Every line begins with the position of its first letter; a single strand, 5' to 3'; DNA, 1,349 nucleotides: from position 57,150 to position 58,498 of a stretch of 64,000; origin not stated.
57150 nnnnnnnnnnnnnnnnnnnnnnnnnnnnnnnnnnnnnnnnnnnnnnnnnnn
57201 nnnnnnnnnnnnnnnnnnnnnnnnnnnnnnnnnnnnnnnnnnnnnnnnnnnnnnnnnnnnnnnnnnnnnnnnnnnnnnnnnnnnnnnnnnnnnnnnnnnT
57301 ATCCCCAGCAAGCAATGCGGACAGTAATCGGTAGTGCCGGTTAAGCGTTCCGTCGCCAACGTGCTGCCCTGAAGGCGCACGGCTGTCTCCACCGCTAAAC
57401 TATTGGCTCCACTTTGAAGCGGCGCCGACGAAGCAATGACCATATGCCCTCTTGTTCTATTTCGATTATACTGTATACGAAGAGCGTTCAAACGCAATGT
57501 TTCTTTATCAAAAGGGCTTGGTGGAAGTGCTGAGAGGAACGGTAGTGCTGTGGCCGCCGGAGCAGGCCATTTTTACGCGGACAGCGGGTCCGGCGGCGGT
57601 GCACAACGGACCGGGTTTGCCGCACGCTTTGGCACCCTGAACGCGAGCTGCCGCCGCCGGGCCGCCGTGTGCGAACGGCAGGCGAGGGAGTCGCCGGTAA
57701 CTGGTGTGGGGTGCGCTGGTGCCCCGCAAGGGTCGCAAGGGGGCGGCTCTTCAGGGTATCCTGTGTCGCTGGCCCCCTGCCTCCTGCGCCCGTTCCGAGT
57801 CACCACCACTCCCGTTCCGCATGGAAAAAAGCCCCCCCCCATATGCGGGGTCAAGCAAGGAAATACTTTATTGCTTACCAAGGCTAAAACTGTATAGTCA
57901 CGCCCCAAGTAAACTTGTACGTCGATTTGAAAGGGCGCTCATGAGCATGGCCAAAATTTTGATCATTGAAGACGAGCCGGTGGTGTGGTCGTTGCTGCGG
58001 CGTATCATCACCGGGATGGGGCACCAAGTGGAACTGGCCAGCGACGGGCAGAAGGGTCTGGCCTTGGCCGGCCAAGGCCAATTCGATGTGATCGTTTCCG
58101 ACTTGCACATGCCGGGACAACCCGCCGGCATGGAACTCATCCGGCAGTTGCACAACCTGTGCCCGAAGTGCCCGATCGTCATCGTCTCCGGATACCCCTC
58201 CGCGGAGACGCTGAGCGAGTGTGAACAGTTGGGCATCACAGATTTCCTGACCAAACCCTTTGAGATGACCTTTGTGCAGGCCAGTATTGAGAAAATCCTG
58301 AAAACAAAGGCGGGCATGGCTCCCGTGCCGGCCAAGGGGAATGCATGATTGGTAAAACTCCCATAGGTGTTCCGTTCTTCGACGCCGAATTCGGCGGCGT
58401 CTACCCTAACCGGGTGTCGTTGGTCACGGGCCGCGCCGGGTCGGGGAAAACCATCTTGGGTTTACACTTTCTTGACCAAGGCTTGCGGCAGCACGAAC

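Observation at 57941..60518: Receiver / KaiC-like ATPase / ExeA(PEP-CTERM-type) ATPase / membrane protein operon, divergent from the EPS synthase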

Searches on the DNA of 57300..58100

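Call 81: search_rna_families(source=window, start=57300, end=58100, threshold=evalue, max_evalue=1)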
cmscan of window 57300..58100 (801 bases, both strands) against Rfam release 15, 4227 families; matches with E-value up to 1: 0.
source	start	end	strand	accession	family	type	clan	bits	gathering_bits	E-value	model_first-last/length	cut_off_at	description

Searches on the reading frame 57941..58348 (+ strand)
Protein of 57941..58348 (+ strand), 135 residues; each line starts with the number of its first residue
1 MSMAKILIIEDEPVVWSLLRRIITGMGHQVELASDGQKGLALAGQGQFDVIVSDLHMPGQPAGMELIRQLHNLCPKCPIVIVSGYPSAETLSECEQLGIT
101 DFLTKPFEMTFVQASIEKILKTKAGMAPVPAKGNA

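Call 3: search_protein_families(library=pfam, proteins=[window:57941-58348:+], max_evalue=0.01)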
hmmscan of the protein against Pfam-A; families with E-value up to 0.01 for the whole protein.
window:57941-58348:+ (135 aa): 1 family
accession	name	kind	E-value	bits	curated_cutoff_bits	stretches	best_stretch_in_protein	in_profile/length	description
PF00072.30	Response_reg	-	1.2e-24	87.1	30.2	1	6-113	1-107/111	Response regulator receiver domain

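Call 4: search_protein_families(library=ncbifam, proteins=[window:57941-58348:+], max_evalue=0.01)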
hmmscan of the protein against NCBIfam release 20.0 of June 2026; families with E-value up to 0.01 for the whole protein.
window:57941-58348:+ (135 aa): 100 families (the best 25 are shown)
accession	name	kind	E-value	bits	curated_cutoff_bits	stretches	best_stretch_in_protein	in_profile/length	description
NF051850.1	RespRegRprY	equivalog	5.2e-18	65.3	370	1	4-125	5-125/234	response regulator transcription factor RprY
NF045505.1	RR_RssB_Pseudo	equivalog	1.6e-17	63.7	700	1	3-121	5-123/394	two-component system response regulator RssB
NF007969.0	PRK10693.1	equivalog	5.3e-17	61.8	329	1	4-108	8-111/337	two-component system response regulator RssB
NF053512.1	nitric_RR_NosR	exception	1.6e-16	60.4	400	1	6-122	1-117/422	response regulator c-di-GMP phosphodiesterase, NosR family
NF006900.1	PRK09390.1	equivalog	3.9e-16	59.2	255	1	4-124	5-124/203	response regulator FixJ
TIGR01818.1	ntrC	equivalog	1e-15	57.5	558.6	1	6-124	1-118/463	nitrogen regulation protein NR(I)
TIGR01387.1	cztR_silR_copR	subfamily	2e-15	57.1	279.2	1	6-123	1-117/218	heavy metal response regulator transcription factor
NF006623.1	PRK09191.1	subfamily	2.4e-15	57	240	1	3-121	137-253/258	PhyR family response regulator anti-anti-sigma factor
NF046022.1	RespRegCpdRBruc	equivalog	3.5e-15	56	180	1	3-121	1-118/120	cell cycle two-component system response regulator CpdR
TIGR02956.1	TMAO_torS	equivalog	3.6e-15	55.2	676.5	1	3-125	701-825/967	TMAO reductase system sensor histidine kinase/response regulator TorS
NF007689.0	PRK10365.1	equivalog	1.3e-14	53.9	760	1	5-121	7-122/441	sigma-54-dependent response regulator transcription factor ZraR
NF011695.0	PRK15115.1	equivalog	2.3e-14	53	763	1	3-124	6-126/445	two-component system response regulator GlrR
NF007005.1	PRK09468.1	equivalog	2.4e-14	53.3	331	1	3-128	3-127/237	osmolarity response regulator transcription factor OmpR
NF011874.0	PRK15347.1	equivalog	2.6e-14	52.2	852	1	5-117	692-807/921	two component system sensor kinase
NF045991.1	RespRegCtrARhodob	equivalog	5.4e-14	52.5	350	1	5-127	2-123/224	response regulator transcription factor CtrA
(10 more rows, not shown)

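Call 16: list_cluster_members(proteins=[window:57941-58348:+, window:58345-59277:+, window:59278-60141:+, window:60138-60518:+, window:55917-57443:-, window:51928-55920:-])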
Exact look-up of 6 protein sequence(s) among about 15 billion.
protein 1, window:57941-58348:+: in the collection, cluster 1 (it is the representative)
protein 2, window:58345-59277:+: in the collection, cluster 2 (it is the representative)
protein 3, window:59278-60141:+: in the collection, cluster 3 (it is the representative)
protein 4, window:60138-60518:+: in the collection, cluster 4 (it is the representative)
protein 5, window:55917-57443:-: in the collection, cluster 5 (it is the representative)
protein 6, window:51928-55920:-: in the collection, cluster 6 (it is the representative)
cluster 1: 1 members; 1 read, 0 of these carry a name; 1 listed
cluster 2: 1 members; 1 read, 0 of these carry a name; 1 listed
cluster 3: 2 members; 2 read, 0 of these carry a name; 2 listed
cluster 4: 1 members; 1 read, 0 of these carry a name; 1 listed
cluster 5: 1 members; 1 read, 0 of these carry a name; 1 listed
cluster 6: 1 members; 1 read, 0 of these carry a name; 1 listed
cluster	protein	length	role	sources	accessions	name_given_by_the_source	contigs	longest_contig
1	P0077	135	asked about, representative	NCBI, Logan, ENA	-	-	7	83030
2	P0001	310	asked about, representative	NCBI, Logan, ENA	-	-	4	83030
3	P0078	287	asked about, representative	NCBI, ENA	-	-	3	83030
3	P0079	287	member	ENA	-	-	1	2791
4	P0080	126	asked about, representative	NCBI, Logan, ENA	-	-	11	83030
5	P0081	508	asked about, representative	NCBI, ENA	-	-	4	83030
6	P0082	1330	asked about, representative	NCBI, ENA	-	-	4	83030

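Call 60: search_protein_families(library=padloc, proteins=[window:57941-58348:+], max_evalue=0.001)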
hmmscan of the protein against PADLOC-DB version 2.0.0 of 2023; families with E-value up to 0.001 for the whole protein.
window:57941-58348:+ (135 aa): 3 families
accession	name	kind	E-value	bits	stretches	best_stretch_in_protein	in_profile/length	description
PDLC00405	SduA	-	2.8e-05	21.8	1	4-62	7-65/323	DUF4263 domain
PDLC04055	PD-T4-6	-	7.4e-05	19.7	1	4-124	366-487/496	-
PDLC04725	PDC-M60B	-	0.00025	18.9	0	1-100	1-114/158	-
